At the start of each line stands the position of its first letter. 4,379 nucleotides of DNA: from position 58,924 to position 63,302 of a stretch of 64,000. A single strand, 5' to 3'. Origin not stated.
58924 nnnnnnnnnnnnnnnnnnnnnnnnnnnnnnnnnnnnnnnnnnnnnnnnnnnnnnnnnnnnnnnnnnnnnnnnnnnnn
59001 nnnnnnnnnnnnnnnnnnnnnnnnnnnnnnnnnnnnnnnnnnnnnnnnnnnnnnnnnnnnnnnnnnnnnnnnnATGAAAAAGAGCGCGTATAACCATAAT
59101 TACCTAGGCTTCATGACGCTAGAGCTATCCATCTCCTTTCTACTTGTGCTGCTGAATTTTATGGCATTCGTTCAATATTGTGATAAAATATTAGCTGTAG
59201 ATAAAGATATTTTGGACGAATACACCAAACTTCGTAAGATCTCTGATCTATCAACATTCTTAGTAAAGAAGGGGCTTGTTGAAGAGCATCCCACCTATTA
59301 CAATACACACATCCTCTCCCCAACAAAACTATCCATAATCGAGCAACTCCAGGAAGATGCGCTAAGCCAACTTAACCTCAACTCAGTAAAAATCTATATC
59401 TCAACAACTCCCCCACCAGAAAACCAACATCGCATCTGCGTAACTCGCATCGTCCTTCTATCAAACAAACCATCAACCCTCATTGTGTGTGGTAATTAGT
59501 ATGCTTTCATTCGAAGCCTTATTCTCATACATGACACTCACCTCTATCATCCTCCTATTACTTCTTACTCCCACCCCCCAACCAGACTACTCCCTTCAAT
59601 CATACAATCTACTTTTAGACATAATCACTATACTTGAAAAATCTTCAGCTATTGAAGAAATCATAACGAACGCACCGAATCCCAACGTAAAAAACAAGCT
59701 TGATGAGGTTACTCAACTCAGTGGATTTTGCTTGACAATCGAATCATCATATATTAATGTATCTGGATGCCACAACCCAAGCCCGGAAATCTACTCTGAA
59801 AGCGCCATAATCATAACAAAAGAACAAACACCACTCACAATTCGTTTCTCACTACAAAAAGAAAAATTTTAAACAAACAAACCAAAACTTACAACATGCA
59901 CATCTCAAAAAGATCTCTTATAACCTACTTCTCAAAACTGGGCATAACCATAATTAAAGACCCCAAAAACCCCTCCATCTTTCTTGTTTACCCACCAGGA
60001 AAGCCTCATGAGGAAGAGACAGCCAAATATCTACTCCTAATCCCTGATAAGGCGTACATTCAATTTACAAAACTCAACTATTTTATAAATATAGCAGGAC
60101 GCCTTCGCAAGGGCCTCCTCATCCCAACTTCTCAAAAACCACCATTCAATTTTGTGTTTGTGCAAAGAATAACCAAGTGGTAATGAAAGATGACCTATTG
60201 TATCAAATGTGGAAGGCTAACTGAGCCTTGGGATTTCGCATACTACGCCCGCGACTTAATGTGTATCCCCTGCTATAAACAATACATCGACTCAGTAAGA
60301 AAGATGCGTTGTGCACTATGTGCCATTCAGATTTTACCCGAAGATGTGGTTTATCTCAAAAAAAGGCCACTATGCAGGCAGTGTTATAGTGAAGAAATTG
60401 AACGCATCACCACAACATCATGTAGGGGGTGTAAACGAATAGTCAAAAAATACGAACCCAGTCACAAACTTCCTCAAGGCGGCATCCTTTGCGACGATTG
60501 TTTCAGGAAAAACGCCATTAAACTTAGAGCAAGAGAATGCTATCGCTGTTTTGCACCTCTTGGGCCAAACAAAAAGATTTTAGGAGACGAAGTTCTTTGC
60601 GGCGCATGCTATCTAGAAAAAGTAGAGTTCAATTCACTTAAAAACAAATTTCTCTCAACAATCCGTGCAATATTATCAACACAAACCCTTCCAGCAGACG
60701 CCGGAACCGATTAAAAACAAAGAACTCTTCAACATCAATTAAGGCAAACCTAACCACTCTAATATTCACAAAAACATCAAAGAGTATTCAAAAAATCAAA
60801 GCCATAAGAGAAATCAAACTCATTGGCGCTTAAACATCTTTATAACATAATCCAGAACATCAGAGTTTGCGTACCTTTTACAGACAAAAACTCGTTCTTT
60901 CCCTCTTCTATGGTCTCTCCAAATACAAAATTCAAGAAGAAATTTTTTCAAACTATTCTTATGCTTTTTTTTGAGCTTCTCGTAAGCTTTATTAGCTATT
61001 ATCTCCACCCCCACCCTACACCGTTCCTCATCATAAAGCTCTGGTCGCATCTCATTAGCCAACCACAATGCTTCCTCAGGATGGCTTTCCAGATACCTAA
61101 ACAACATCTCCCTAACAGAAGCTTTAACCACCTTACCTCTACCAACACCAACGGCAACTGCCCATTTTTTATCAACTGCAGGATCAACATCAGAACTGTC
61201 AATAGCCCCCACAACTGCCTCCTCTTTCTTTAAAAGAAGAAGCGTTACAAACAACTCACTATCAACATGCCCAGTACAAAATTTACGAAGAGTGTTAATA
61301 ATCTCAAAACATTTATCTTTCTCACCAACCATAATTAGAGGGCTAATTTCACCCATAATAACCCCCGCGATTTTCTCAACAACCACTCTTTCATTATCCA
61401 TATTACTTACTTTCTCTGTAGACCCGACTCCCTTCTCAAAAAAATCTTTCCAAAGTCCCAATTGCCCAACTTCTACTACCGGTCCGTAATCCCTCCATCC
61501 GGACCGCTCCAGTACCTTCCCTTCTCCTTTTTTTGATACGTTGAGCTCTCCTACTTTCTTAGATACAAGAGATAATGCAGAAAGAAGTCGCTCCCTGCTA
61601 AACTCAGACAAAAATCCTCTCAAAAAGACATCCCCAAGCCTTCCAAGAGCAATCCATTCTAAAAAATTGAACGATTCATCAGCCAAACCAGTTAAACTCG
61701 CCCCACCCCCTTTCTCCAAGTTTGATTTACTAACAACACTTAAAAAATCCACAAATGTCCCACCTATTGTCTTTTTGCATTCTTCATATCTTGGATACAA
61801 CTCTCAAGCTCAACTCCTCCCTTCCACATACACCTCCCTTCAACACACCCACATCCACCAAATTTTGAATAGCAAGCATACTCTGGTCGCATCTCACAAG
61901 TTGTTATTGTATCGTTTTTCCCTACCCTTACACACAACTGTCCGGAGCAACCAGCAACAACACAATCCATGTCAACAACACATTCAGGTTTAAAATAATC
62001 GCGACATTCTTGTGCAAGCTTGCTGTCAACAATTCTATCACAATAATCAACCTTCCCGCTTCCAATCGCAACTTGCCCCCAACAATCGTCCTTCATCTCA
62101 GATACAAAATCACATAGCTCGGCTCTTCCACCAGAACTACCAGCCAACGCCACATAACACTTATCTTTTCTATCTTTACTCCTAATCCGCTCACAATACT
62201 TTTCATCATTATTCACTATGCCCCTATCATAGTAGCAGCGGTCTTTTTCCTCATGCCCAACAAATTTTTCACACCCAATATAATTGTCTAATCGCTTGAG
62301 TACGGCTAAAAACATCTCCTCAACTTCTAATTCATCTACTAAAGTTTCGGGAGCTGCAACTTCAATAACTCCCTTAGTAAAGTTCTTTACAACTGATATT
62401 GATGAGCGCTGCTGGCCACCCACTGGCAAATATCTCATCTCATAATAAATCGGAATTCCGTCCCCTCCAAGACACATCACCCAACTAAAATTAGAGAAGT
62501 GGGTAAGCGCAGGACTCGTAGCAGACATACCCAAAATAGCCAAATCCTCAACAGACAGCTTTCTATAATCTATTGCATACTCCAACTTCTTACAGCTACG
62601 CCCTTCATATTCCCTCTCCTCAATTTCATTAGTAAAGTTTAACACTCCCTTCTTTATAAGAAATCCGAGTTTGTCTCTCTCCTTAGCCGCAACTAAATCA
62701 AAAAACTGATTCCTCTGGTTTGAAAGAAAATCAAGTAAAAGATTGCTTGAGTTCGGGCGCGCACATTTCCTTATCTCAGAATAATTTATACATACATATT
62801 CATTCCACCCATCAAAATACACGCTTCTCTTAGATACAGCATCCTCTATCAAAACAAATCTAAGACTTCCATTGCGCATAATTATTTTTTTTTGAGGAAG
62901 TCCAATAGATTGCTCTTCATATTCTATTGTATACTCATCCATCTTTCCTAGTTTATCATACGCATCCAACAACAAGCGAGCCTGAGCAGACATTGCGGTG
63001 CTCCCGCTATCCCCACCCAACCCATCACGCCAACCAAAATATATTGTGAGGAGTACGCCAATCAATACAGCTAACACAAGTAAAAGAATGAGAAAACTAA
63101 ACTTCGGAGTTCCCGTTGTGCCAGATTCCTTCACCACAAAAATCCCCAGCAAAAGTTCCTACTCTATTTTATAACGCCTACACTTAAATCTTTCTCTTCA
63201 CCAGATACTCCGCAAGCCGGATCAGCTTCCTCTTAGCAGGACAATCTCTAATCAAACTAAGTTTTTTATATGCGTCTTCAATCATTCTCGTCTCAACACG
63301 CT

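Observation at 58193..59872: Cluster of type-IV-pilin-like genes with class III signal peptides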

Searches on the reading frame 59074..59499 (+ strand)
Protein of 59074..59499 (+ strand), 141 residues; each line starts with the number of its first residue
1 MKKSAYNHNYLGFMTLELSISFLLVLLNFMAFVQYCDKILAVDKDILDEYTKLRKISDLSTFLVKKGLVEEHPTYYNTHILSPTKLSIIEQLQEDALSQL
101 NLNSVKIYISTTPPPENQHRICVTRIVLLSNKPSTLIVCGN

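Call 6: search_protein_families(library=pfam, max_evalue=1, proteins=[window:59074-59499:+])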
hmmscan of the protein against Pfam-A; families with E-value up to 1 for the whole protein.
window:59074-59499:+ (141 aa): 0 families

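Call 7: search_protein_families(library=ncbifam, max_evalue=1, proteins=[window:59074-59499:+])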
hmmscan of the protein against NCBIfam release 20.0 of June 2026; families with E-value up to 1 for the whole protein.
window:59074-59499:+ (141 aa): 0 families

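Call 40: search_protein_families(library=pfam, alignment_id=A3, max_evalue=10)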
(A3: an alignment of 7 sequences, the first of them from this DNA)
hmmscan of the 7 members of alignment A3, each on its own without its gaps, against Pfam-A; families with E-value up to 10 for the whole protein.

A. member 1, seq(141 aa): 0 families

B. families by the number of members that match (of 7 scanned): 6 families
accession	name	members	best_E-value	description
PF23958.1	DUF7287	1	0.0079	Family of unknown function (DUF7287)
PF14434.11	Imm6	1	0.041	Immunity protein Imm6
PF10144.15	SMP_2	1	0.063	Bacterial virulence factor haemolysin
PF12869.13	tRNA_anti-like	1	0.064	tRNA_anti-like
PF19502.5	DUF6036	1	0.079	Nucleotidyltransferase of unknown function (DUF6036)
PF12159.13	DUF3593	1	0.14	Protein of unknown function (DUF3593)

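Call 64: search_solved_structures(query=A7, max_evalue=10)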
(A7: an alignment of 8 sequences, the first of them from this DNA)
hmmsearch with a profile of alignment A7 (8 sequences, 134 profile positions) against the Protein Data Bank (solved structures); distinct sequences matched with E-value up to 10: 0.

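Call 78: predict_structure(protein=window:59074-59499:+)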
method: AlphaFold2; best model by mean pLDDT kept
length: 141 residues; sequences in the alignment: 1
mean_pLDDT: 47.7   pTM: 0.28
mean pLDDT of the five models: 47.7, 45.1, 43.7, 42.0, 38.5
residues with pLDDT >= 90: 7; 70-90: 19; 50-70: 12; < 50: 103
segments of 3 or more residues with pLDDT < 50: 39-141
pLDDT, mean of each block of 10 residues (from residue 1): 66 88 90 61 42 35 40 26 38 45 40 35 34 32 24
secondary structure, 60 per line:
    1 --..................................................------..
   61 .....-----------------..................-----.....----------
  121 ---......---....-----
elements in order: H3-52 H59-65 H83-100 E106-110 E124-129 E133-136

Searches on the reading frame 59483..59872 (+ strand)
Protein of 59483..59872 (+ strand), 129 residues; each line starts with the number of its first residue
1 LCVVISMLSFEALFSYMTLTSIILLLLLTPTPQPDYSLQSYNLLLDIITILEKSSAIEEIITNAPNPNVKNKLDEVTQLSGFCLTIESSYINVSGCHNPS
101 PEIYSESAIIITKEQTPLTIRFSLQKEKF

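Call 6: search_protein_families(library=pfam, max_evalue=1, proteins=[window:59483-59872:+])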
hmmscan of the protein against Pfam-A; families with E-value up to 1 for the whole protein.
window:59483-59872:+ (129 aa): 0 families

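Call 7: search_protein_families(library=ncbifam, max_evalue=1, proteins=[window:59483-59872:+])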
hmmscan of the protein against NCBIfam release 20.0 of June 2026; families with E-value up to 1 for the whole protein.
window:59483-59872:+ (129 aa): 0 families

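Call 65: search_solved_structures(query=A8, max_evalue=10)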
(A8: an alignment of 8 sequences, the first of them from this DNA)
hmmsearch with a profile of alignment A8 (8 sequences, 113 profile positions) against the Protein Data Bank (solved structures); distinct sequences matched with E-value up to 10: 3.
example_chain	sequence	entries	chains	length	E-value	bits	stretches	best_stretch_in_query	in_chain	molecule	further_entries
7eqb_A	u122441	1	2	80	0.71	13.3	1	57-107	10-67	Kinesin-like protein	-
8de7_B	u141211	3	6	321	1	12.8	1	2-52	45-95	Potassium channel, subfamily K, member 2a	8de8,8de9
9dbr_A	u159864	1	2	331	1.1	12.7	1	2-52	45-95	Potassium channel subfamily K member 2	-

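Call 103: search_protein_families(library=pfam, alignment_id=A8, max_evalue=10)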
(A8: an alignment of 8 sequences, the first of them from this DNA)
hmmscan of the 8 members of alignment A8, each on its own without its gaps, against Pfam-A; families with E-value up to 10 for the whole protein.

A. member 1, seq(123 aa): 0 families

B. families by the number of members that match (of 8 scanned): 7 families
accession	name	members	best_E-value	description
PF09180.16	ProRS-C_1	2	0.2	Prolyl-tRNA synthetase, C-terminal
PF17410.7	Stevor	1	0.037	Subtelomeric Variable Open Reading frame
PF19419.5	DUF5983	1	0.07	Family of unknown function (DUF5983) C-terminal domain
PF06455.17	NADH5_C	1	0.084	NADH dehydrogenase subunit 5 C-terminus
PF19417.4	RnlA_toxin_N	1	0.098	RNase LS, bacterial toxin N-terminal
PF08775.15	ParB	1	0.1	ParB family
PF10403.14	BHD_1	1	0.21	Rad4 beta-hairpin domain 1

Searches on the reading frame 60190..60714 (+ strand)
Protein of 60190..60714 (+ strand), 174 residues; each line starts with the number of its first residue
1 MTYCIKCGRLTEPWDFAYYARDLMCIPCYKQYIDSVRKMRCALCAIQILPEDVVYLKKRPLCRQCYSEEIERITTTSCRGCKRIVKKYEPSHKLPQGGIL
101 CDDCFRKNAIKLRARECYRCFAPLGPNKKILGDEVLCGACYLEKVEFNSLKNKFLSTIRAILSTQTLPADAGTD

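Call 6: search_protein_families(library=pfam, max_evalue=1, proteins=[window:60190-60714:+])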
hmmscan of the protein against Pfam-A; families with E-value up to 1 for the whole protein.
window:60190-60714:+ (174 aa): 4 families
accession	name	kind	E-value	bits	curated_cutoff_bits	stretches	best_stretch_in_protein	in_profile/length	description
PF00412.28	LIM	-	1.6e-05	25.5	22.9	1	39-68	27-56/58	LIM domain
PF04981.18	NMD3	-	8.5e-05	22.6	24.9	1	4-38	1-29/243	NMD3 family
PF24734.1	DUF7685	-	0.00014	22.1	27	1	40-70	1-36/43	Domain of unknown function (DUF7685)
PF02565.21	RecO_C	-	0.35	11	22.1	0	112-164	66-119/157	Recombination protein O C terminal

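Call 7: search_protein_families(library=ncbifam, max_evalue=1, proteins=[window:60190-60714:+])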
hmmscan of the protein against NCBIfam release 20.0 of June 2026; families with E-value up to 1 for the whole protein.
window:60190-60714:+ (174 aa): 1 family
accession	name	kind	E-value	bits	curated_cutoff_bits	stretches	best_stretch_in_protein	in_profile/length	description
NF047727.1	4hemeCytCCctA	equivalog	0.3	11.2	180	1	75-120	57-103/109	tetraheme c-type cytochrome CctA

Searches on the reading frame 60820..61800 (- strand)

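Call 6: search_protein_families(library=pfam, max_evalue=1, proteins=[window:60820-61800:-])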
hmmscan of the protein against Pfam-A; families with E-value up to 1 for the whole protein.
window:60820-61800:- (326 aa): 0 families

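Call 7: search_protein_families(library=ncbifam, max_evalue=1, proteins=[window:60820-61800:-])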
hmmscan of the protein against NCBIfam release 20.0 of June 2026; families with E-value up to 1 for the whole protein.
window:60820-61800:- (326 aa): 1 family
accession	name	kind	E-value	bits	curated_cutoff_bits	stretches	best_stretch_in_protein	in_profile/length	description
NF003259.0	PRK04220.1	equivalog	0.068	12.5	343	1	238-306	30-95/306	2-phosphoglycerate kinase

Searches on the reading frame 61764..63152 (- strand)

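Call 6: search_protein_families(library=pfam, max_evalue=1, proteins=[window:61764-63152:-])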
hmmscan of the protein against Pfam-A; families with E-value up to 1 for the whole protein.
window:61764-63152:- (462 aa): 0 families

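Call 7: search_protein_families(library=ncbifam, max_evalue=1, proteins=[window:61764-63152:-])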
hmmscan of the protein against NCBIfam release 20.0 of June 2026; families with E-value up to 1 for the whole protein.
window:61764-63152:- (462 aa): 3 families
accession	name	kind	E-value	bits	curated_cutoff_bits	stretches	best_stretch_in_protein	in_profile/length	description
TIGR04289.1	heavy_Cys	domain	7.7e-13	48.9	50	1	390-443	1-52/52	eight-cysteine-cluster domain-containing protein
TIGR04292.1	heavy_Cys_CGP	equivalog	4.5e-12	45.6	200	1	390-456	125-191/381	CGP-CTERM-anchored Cys-rich protein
NF009187.0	PRK12535.1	equivalog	0.06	13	290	1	324-363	4-45/197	RNA polymerase sigma factor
